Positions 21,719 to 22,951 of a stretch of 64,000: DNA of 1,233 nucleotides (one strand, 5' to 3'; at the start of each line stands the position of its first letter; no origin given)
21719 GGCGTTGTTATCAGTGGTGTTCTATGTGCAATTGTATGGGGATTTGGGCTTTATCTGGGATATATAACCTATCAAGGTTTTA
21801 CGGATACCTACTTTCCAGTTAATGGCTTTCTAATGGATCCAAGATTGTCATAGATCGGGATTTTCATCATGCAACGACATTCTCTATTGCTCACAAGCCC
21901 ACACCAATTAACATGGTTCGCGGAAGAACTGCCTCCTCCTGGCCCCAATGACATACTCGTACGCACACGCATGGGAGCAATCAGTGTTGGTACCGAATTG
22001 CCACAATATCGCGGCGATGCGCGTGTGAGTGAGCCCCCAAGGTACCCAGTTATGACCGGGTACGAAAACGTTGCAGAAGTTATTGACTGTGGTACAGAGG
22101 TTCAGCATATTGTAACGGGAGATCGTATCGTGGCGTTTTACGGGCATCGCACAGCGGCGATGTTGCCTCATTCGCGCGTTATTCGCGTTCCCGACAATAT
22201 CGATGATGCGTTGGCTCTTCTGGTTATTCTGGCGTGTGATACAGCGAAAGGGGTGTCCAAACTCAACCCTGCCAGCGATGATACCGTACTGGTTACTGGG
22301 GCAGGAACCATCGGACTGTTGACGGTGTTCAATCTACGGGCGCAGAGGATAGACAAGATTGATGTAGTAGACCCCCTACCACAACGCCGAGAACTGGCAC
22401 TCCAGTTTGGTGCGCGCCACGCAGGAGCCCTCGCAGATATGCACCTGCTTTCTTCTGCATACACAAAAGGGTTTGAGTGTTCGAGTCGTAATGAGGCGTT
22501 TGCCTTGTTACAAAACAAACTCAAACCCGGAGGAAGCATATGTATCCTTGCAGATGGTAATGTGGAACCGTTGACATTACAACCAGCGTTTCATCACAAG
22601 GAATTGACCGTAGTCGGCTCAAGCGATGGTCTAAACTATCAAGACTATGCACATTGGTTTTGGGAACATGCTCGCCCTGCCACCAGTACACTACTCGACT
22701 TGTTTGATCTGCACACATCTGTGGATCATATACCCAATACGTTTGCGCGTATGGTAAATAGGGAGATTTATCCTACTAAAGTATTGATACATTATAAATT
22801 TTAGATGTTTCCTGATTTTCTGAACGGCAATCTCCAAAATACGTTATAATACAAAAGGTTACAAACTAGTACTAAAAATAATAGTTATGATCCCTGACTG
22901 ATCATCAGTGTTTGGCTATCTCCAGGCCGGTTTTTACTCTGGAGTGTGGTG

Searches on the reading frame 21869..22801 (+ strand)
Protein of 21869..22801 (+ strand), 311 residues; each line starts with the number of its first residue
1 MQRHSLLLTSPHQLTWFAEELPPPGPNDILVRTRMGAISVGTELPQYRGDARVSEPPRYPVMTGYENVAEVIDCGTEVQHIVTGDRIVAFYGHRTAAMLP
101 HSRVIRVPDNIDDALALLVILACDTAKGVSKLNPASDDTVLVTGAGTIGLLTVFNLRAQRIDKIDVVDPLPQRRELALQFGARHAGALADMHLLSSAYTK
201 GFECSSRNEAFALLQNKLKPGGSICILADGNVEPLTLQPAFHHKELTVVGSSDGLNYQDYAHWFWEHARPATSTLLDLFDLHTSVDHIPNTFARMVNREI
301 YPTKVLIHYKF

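Call 41: search_protein_families(library=ncbifam, proteins=[window:21869-22801:+])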
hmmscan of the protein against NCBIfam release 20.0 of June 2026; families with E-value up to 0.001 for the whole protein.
window:21869-22801:+ (311 aa): 14 families
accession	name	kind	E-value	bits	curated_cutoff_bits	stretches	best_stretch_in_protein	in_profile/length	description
NF003808.0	PRK05396.1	equivalog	6.4e-17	61.4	380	2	98-228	126-263/341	L-threonine 3-dehydrogenase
NF007489.0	PRK10083.1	equivalog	7.1e-15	54.8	376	2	95-191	119-216/339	Zn-dependent oxidoreductase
TIGR01202.1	bchC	equivalog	1.4e-14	53.9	291.25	1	5-241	4-245/308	chlorophyll synthesis pathway protein BchC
TIGR00692.1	tdh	equivalog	9.6e-14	51.1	458.35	2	98-192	124-217/340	L-threonine 3-dehydrogenase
TIGR03366.1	HpnZ_proposed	hypoth_equivalog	2.1e-13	50.2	328.1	1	102-185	120-204/315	putative phosphonate catabolism associated alcohol dehydrogenase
TIGR03989.1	Rxyl_3153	subfamily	8.1e-11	41.8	440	1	99-187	147-237/370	NDMA-dependent alcohol dehydrogenase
NF041097.1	keto_inos_dh_IolM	equivalog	3.1e-09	36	450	1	138-190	208-260/389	scyllo-inosose 3-dehydrogenase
NF010344.0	PRK13771.1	subfamily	7.8e-08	31.7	349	0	20-89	19-84/334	putative alcohol dehydrogenase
NF041172.1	AcrlCoa_red_Thmprot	equivalog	6.2e-07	28.7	500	0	22-90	21-85/334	acryloyl-CoA reductase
TIGR02822.1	adh_fam_2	subfamily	2.7e-05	23.4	283.5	1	15-95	16-92/329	zinc-binding alcohol dehydrogenase family protein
NF007642.0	PRK10309.1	equivalog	3e-05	23.4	550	0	136-191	160-215/347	galactitol-1-phosphate 5-dehydrogenase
TIGR03451.1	mycoS_dep_FDH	equivalog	4.6e-05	22.4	512.9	0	21-89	21-84/358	S-(hydroxymethyl)mycothiol dehydrogenase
TIGR02824.1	quinone_pig3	subfamily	0.00041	19.4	296.8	1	10-115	11-116/325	putative NAD(P)H quinone oxidoreductase, PIG3 family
NF000744.0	PRK00045.1-3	equivalog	0.00079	18.4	429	0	109-180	156-229/447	glutamyl-tRNA reductase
